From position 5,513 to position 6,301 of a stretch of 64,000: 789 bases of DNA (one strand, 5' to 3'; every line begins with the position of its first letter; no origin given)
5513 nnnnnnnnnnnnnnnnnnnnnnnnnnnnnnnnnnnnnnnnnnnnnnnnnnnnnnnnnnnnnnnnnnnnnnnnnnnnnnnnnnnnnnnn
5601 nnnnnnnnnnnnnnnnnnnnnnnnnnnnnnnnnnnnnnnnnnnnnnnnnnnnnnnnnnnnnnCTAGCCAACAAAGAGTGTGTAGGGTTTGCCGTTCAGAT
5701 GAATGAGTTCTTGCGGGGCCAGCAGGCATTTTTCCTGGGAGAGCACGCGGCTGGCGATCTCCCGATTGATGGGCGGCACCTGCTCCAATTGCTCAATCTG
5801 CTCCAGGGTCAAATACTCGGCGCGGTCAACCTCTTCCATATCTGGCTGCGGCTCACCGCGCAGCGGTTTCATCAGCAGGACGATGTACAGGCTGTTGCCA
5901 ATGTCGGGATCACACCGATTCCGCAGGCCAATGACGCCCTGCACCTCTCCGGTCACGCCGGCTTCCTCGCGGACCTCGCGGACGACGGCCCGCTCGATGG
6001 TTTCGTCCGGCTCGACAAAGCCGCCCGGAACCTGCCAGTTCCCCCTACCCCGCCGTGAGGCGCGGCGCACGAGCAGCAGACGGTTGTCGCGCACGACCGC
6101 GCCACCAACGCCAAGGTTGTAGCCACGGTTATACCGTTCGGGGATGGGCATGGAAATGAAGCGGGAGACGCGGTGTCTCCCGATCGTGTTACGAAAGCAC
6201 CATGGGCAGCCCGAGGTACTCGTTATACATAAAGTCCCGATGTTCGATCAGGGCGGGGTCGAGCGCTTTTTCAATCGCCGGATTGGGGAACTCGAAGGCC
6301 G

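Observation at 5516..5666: MITE-like structured repeat family, at least five copies in this window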

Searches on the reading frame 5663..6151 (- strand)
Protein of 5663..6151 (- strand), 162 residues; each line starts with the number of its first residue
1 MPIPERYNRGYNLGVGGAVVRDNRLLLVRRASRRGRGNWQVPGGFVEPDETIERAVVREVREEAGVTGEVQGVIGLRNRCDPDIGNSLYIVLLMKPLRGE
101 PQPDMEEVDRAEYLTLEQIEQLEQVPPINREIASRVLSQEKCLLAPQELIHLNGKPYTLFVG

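Call 14: find_encoding_contigs(protein=window:5663-6151:-, flank=3000, max_places=6)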
Protein window:5663-6151:- (162 aa): 1 contig read that carries it; 1 place shown.
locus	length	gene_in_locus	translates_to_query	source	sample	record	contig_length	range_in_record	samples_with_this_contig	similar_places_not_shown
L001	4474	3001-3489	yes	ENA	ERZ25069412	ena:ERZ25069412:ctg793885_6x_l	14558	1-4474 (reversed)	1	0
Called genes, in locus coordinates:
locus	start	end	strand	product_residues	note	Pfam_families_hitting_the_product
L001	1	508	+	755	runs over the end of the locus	PF07992:Pyr_redox_2, PF00586:AIRS, PF02769:AIRS_C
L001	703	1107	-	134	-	PF01850:PIN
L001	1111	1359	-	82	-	PF01402:RHH_1 (weak)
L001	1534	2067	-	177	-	PF04238:DUF420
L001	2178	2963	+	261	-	-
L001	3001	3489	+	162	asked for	PF00293:NUDIX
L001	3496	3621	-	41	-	-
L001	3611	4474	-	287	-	?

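Call 27: search_protein_families(library=pfam, proteins=[window:5663-6151:-])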
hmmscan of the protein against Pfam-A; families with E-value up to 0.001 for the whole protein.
window:5663-6151:- (162 aa): 1 family
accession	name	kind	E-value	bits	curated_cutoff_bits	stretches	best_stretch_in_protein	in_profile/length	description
PF00293.34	NUDIX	-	5.7e-24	85.1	21.1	1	13-133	4-131/134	NUDIX domain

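Call 28: find_related_loci(query=window:5666-6151:-, collection=metagenome_contigs, flank=3000)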
Query window:5666-6151:- (162 aa) in metagenome_contigs; peptide patterns used: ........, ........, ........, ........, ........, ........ (x = any residue, [..] = any of these).
600 stretches matched a pattern (row limit reached: there are more); 111 encode a relative of the query (tblastn E <= 1e-3); the best 80 are kept; 80 distinct loci.
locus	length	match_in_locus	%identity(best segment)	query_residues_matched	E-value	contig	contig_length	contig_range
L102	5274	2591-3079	74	1-162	8e-78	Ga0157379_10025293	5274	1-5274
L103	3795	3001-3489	74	1-162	1e-77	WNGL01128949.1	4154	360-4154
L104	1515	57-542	73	1-161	3e-81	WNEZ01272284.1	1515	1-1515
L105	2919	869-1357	72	1-162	2e-77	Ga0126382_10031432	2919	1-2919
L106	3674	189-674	73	1-161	7e-77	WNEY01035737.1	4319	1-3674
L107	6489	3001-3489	72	1-162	1e-76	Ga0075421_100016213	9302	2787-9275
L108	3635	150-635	73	1-161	1e-76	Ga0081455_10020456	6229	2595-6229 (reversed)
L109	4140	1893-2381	71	1-162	3e-76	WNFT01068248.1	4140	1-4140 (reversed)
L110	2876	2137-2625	71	1-162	4e-77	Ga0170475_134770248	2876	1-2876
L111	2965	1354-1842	73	1-162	1e-76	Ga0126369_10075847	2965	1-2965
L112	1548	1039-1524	73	1-162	7e-80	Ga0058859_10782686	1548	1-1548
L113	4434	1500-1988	73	1-162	1e-75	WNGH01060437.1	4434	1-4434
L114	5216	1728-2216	71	1-162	3e-75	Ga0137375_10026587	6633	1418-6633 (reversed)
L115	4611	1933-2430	72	1-162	1e-74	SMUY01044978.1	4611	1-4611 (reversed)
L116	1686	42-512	73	7-162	6e-78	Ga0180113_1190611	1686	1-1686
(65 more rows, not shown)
